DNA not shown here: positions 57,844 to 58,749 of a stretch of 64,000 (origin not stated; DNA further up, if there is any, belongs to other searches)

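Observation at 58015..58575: Leucyl-tRNA synthetase with a complete GNAT acetyltransferase domain spliced into its editing (CP1) region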

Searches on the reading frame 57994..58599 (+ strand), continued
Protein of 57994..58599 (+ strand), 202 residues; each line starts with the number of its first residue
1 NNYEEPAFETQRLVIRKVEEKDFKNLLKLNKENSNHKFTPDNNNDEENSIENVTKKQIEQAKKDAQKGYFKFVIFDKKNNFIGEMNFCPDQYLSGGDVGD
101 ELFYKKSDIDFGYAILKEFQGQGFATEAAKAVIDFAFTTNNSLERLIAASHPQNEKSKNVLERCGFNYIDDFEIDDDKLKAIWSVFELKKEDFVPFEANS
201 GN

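Call 46: search_protein_families(library=ncbifam, proteins=[P0263, P0130, P0129, P0253, P0128], max_evalue=1e-20)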
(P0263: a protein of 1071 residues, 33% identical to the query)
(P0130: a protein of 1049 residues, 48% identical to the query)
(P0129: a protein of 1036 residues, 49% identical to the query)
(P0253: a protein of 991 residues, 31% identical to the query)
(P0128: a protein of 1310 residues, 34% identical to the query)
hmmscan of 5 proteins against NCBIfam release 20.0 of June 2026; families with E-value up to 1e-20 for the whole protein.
P0263 (1071 aa): 11 families
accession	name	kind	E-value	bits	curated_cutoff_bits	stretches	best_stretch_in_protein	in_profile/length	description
TIGR00392.1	ileS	equivalog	1.8e-239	797.3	621.4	2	12-508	4-440/861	isoleucine--tRNA ligase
NF000257.1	MupA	exception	2.5e-164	548.6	1900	2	73-527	32-427/1024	mupirocin-resistant isoleucine--tRNA ligase MupA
NF000258.1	MupB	exception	1.4e-157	526.4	1900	2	72-527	31-431/1033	mupirocin-resistant isoleucine--tRNA ligase MupB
NF040702.1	ileS_w_GNAT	exception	7.5e-88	295.3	1999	2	73-302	46-271/1100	isoleucine--tRNA ligase, N-acetyltransferase domain-containing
TIGR00422.1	valS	equivalog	2.8e-86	290.3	612.1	2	700-1069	376-702/863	valine--tRNA ligase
NF009687.0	PRK13208.1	equivalog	2.3e-85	287.4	738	2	701-1067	373-706/801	valine--tRNA ligase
NF004349.1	PRK05729.1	equivalog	2e-74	251.3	704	2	697-1068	366-685/860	valine--tRNA ligase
NF000540.1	alt_ValS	exception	1.5e-47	162.1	900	1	702-1065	408-742/827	valine--tRNA ligase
NF011492.0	PRK14900.1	equivalog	1.5e-43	148.9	1783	1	715-1068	399-709/1044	valine--tRNA ligase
NF008957.0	PRK12300.1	subfamily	1.1e-33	116.2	677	1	15-382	5-315/946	leucine--tRNA ligase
TIGR00395.1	leuS_arch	equivalog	6.1e-29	100.6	648.5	1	19-388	3-315/938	leucine--tRNA ligase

P0130 (1049 aa): 13 families
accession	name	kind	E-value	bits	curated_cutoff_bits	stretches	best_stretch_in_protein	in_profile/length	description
NF004226.0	PRK05673.1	equivalog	0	1109.1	1002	2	518-1047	320-847/1146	DNA polymerase III subunit alpha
TIGR00594.1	polc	superfamily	2.2e-295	982.8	434.35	2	517-1047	316-844/1022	DNA polymerase III subunit alpha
NF005298.0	PRK06826.1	equivalog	1e-271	904.4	1260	2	519-1048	316-846/1151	DNA polymerase III subunit alpha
NF005377.0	PRK06920.1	equivalog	7.6e-226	752.5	1806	2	519-1047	301-823/1108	DNA polymerase III subunit alpha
NF005617.0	PRK07374.1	equivalog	3.5e-225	750.5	1653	2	519-1048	327-857/1170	DNA polymerase III subunit alpha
NF007079.0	PRK09532.1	equivalog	1.8e-177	592.2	1525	2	519-950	325-778/876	DNA polymerase III subunit alpha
NF005516.0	PRK07135.1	equivalog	5.8e-174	580.8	1084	1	518-1045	250-773/974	DNA polymerase III DnaE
NF004550.0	PRK05898.1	equivalog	1e-169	566.8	1182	1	519-1047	252-773/971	DNA polymerase III subunit alpha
NF005582.0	PRK07279.1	equivalog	4.2e-169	564.7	1279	1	516-1046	255-770/1033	DNA polymerase III subunit alpha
NF004225.0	PRK05672.1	subfamily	5.3e-147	491.6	939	2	519-1047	311-838/1047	error-prone DNA polymerase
NF005616.0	PRK07373.1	equivalog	1.8e-26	92.7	646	1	944-1048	34-136/449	DNA polymerase III subunit alpha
NF001688.0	PRK00448.1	equivalog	2.5e-23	81.7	873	0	82-257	617-796/1445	PolC-type DNA polymerase III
TIGR01405.1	polC_Gram_pos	equivalog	9e-21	73.3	1043.45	0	45-266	343-576/1211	DNA polymerase III subunit alpha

P0129 (1036 aa): 14 families
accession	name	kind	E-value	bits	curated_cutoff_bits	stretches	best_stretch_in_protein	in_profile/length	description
TIGR00396.1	leuS_bact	equivalog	4.4e-301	1001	548.4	2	9-382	1-367/843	leucine--tRNA ligase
TIGR00422.1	valS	equivalog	4.4e-86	289.6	612.1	1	7-174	3-188/863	valine--tRNA ligase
NF009687.0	PRK13208.1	equivalog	3.5e-77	260.3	738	1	6-173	7-189/801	valine--tRNA ligase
NF004349.1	PRK05729.1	equivalog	1.8e-72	244.8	704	2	7-174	2-186/860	valine--tRNA ligase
TIGR00392.1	ileS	equivalog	2.2e-67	228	621.4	1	8-173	5-191/861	isoleucine--tRNA ligase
NF008957.0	PRK12300.1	subfamily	8.9e-56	189.4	677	1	9-108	4-107/946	leucine--tRNA ligase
NF011492.0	PRK14900.1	equivalog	1.8e-42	145.3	1783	0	8-171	12-195/1044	valine--tRNA ligase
TIGR00395.1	leuS_arch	equivalog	4.5e-42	144.1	648.5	0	14-106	3-95/938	leucine--tRNA ligase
NF000540.1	alt_ValS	exception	4.6e-36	124.1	900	0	14-90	9-88/827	valine--tRNA ligase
TIGR00398.1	metG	equivalog_domain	8.5e-32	110.5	336.35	0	41-173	5-135/530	methionine--tRNA ligase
NF008900.0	PRK12267.1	equivalog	1e-27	96.9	598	0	34-210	3-178/648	methionine--tRNA ligase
NF000258.1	MupB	exception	2.2e-27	95.3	1900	0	13-176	7-191/1033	mupirocin-resistant isoleucine--tRNA ligase MupB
NF040702.1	ileS_w_GNAT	exception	7.2e-27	93.4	1999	0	14-91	22-103/1100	isoleucine--tRNA ligase, N-acetyltransferase domain-containing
NF001100.0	PRK00133.1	equivalog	1.4e-22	80.1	587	0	34-170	4-138/676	methionine--tRNA ligase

P0253 (991 aa): 15 families
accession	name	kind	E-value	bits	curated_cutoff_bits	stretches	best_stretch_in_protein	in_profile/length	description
TIGR00396.1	leuS_bact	equivalog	1e-266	887.3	548.4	2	3-360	1-367/843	leucine--tRNA ligase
TIGR00422.1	valS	equivalog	1.2e-74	251.8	612.1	2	2-166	4-188/863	valine--tRNA ligase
NF009687.0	PRK13208.1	equivalog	6.5e-68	229.7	738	1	2-165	9-189/801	valine--tRNA ligase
NF004349.1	PRK05729.1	equivalog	1.4e-61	208.8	704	2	2-167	3-187/860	valine--tRNA ligase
NF008957.0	PRK12300.1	subfamily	4e-57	193.9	677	1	2-81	3-86/946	leucine--tRNA ligase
TIGR00392.1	ileS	equivalog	2.4e-49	168.3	621.4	0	1-166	4-192/861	isoleucine--tRNA ligase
TIGR00395.1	leuS_arch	equivalog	1e-38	133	648.5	0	7-84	2-82/938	leucine--tRNA ligase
NF011492.0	PRK14900.1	equivalog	1.6e-32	112.4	1783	0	770-828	531-589/1044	valine--tRNA ligase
NF000540.1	alt_ValS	exception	6.5e-32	110.4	900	0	6-83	7-89/827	valine--tRNA ligase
TIGR00398.1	metG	equivalog_domain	3.4e-30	105.3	336.35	0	34-165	6-135/530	methionine--tRNA ligase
NF001100.0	PRK00133.1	equivalog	6.5e-25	87.7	587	0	28-162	6-138/676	methionine--tRNA ligase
NF040702.1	ileS_w_GNAT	exception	6.4e-24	83.6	1999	0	3-83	17-103/1100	isoleucine--tRNA ligase, N-acetyltransferase domain-containing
NF008900.0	PRK12267.1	equivalog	5.9e-22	77.9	598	0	28-204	5-180/648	methionine--tRNA ligase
NF000258.1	MupB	exception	6.2e-22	77.3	1900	0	17-127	17-135/1033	mupirocin-resistant isoleucine--tRNA ligase MupB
NF000257.1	MupA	exception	6.7e-21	73.8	1900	0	29-116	34-124/1024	mupirocin-resistant isoleucine--tRNA ligase MupA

P0128 (1310 aa): 14 families
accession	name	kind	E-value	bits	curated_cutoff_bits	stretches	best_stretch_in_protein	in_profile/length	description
TIGR00396.1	leuS_bact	equivalog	9.6e-259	860.9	548.4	4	7-235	1-235/843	leucine--tRNA ligase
TIGR00422.1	valS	equivalog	3.6e-70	237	612.1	1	5-169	3-188/863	valine--tRNA ligase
NF009687.0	PRK13208.1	equivalog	1.5e-68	231.8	738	1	5-168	8-189/801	valine--tRNA ligase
NF004349.1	PRK05729.1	equivalog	2.9e-56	191.2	704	0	6-169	3-186/860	valine--tRNA ligase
TIGR00392.1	ileS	equivalog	1.3e-48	165.9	621.4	0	29-168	35-191/861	isoleucine--tRNA ligase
NF008957.0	PRK12300.1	subfamily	1.5e-46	158.8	677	0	9-84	6-86/946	leucine--tRNA ligase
NF011492.0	PRK14900.1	equivalog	4.8e-31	107.5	1783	0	1093-1165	529-605/1044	valine--tRNA ligase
TIGR00395.1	leuS_arch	equivalog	1.2e-30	106.3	648.5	0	12-87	3-82/938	leucine--tRNA ligase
NF000540.1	alt_ValS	exception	4.6e-30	104.3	900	0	39-87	42-90/827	valine--tRNA ligase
TIGR00398.1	metG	equivalog_domain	1.7e-28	99.7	336.35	0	38-168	7-135/530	methionine--tRNA ligase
NF040702.1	ileS_w_GNAT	exception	4.7e-26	90.7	1999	0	880-1057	282-448/1100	isoleucine--tRNA ligase, N-acetyltransferase domain-containing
NF000258.1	MupB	exception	1.6e-23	82.6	1900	0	722-874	426-574/1033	mupirocin-resistant isoleucine--tRNA ligase MupB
NF001100.0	PRK00133.1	equivalog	1.7e-21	76.4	587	0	38-165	13-138/676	methionine--tRNA ligase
NF008900.0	PRK12267.1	equivalog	2.5e-21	75.8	598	0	32-208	6-181/648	methionine--tRNA ligase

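Call 56: find_encoding_contigs(protein=P0253, flank=6000, max_places=2)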
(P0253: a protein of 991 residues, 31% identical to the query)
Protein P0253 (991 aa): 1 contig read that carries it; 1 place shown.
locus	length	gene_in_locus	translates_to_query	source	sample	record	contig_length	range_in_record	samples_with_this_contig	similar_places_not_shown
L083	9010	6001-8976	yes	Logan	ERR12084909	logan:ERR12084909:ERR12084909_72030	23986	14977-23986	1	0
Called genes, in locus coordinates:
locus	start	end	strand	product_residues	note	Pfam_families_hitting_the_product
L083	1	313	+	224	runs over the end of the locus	-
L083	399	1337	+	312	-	PF00890:FAD_binding_2 (faint), PF01266:DAO (faint), PF07992:Pyr_redox_2, PF13241:NAD_binding_7 (faint), PF13738:Pyr_redox_3, PF00070:Pyr_redox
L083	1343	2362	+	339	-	PF01641:SelR, PF01625:PMSR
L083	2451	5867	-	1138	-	PF00133:tRNA-synt_1, PF09334:tRNA-synt_1g (faint), PF00583:Acetyltransf_1, PF13302:Acetyltransf_3, PF00133:tRNA-synt_1, PF08264:Anticodon_1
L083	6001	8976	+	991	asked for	PF00133:tRNA-synt_1, PF09334:tRNA-synt_1g, PF13603:tRNA-synt_1_2, PF13302:Acetyltransf_3, PF00583:Acetyltransf_1, PF00133:tRNA-synt_1, PF09334:tRNA-synt_1g (weak), PF08264:Anticodon_1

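Call 57: search_protein_families(library=ncbifam, proteins=[L083:2451-5864:-], max_evalue=1e-30)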
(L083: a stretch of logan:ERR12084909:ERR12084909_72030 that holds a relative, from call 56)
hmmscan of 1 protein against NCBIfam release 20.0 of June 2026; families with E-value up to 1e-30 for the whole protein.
L083:2451-5864:- (1137 aa): 10 families
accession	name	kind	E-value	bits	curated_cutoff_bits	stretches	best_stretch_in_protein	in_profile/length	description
TIGR00392.1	ileS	equivalog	6.8e-251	835.1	621.4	2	635-1135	370-791/861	isoleucine--tRNA ligase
NF000258.1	MupB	exception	2.6e-179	598.3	1900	2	15-405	10-385/1033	mupirocin-resistant isoleucine--tRNA ligase MupB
NF000257.1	MupA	exception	2.8e-178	594.8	1900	2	13-360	8-344/1024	mupirocin-resistant isoleucine--tRNA ligase MupA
TIGR00422.1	valS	equivalog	1.4e-103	347.5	612.1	2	867-1135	439-701/863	valine--tRNA ligase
NF009687.0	PRK13208.1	equivalog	1.7e-97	327.5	738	2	846-1134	424-706/801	valine--tRNA ligase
NF040702.1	ileS_w_GNAT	exception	1.9e-93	313.9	1999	1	4-271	13-285/1100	isoleucine--tRNA ligase, N-acetyltransferase domain-containing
NF004349.1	PRK05729.1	equivalog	9.2e-88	295.4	704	1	637-1134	301-684/860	valine--tRNA ligase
NF011492.0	PRK14900.1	equivalog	3.6e-53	180.7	1783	1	638-1133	318-707/1044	valine--tRNA ligase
NF000540.1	alt_ValS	exception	2.7e-51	174.5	900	0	876-1130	496-740/827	valine--tRNA ligase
NF008957.0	PRK12300.1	subfamily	9.7e-41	139.6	677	0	8-342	4-328/946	leucine--tRNA ligase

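Call 58: search_protein_families(library=pfam, proteins=[L083:2451-5864:-], max_evalue=0.00001)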
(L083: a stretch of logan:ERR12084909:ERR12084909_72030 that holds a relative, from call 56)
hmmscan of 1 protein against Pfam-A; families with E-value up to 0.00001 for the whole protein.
L083:2451-5864:- (1137 aa): 5 families
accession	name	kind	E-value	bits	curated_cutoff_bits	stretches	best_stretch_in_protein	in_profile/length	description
PF00133.28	tRNA-synt_1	-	9.7e-133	443.3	22.7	2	17-755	2-257/414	tRNA synthetases class I (I, L, M and V)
PF08264.19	Anticodon_1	-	6.2e-17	62.3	25.1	1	1042-1131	1-91/148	Anticodon-binding domain of tRNA ligase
PF09334.17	tRNA-synt_1g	-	6.2e-16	58.6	20.1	0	47-101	8-61/391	tRNA synthetases class I (M)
PF13302.13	Acetyltransf_3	-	1.7e-13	51.9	25.4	1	404-505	39-138/138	Acetyltransferase (GNAT) domain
PF00583.31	Acetyltransf_1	-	9.4e-10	39.2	20.7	1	386-504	3-116/116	Acetyltransferase (GNAT) family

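Call 59: find_encoding_contigs(protein=P0128, flank=3000, max_places=2)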
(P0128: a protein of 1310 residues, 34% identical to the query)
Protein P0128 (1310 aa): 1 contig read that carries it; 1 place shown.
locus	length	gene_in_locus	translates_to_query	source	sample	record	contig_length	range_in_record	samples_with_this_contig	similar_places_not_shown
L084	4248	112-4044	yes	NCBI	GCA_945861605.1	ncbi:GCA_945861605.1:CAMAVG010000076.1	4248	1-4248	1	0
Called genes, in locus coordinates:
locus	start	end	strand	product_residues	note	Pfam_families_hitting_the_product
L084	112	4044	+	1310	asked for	PF00133:tRNA-synt_1, PF09334:tRNA-synt_1g, PF13302:Acetyltransf_3, PF13603:tRNA-synt_1_2, PF13302:Acetyltransf_3, PF00583:Acetyltransf_1, PF00133:tRNA-synt_1, PF13302:Acetyltransf_3, +8 more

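Call 60: find_encoding_contigs(protein=P0263, flank=6000, max_places=2)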
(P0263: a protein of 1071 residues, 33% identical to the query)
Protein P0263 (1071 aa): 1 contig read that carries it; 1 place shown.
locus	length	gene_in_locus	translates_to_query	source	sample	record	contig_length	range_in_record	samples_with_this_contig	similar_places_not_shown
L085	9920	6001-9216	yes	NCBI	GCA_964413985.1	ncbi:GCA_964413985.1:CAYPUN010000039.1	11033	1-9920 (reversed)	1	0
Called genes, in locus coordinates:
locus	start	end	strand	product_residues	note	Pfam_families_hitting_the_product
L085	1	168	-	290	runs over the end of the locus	PF01641:SelR, PF01625:PMSR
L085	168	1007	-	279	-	PF00800:PDT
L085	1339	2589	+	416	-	PF01474:DAHP_synth_2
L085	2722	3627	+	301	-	PF00009:GTP_EFTU (weak), PF00350:Dynamin_N (weak), PF01926:MMR_HSR1, PF02421:FeoB_N, PF03193:RsgA_GTPase (faint), PF10662:PduV-EutP, PF07650:KH_2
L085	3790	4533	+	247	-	PF13489:Methyltransf_23, PF02353:CMAS, PF05401:NodS (faint), PF05175:MTS, PF13847:Methyltransf_31, PF08241:Methyltransf_11, PF08242:Methyltransf_12, PF13649:Methyltransf_25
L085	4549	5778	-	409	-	PF03447:NAD_binding_3, PF00742:Homoserine_dh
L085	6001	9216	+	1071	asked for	PF00133:tRNA-synt_1, PF09334:tRNA-synt_1g, PF13302:Acetyltransf_3, PF13420:Acetyltransf_4, PF00583:Acetyltransf_1, PF00133:tRNA-synt_1, PF08264:Anticodon_1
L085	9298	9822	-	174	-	PF25087:GMPPB_C (faint), PF00132:Hexapep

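Call 72: predict_structure(alignment_id=A5)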
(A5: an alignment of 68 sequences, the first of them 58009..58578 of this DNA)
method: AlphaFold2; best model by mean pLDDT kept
length: 190 residues; sequences in the alignment: 68
mean_pLDDT: 87.4   pTM: 0.86
mean pLDDT of the five models: 87.4, 87.4, 86.5, 86.3, 86.0
residues with pLDDT >= 90: 126; 70-90: 31; 50-70: 32; < 50: 1
segments of 3 or more residues with pLDDT < 50: none
pLDDT, mean of each block of 10 residues (from residue 1): 93 97 89 59 82 93 94 97 71 59 90 96 97 92 93 97 88 79 94
secondary structure, 60 per line:
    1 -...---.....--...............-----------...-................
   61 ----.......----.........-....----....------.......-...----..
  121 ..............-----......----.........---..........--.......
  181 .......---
elements in order: E2-4 E8-12 H15-29 H45-60 E65-71 E76-84 H86-89 H94-97 E104-110 H119-134 E140-145 H150-158 E162-171 E174-184
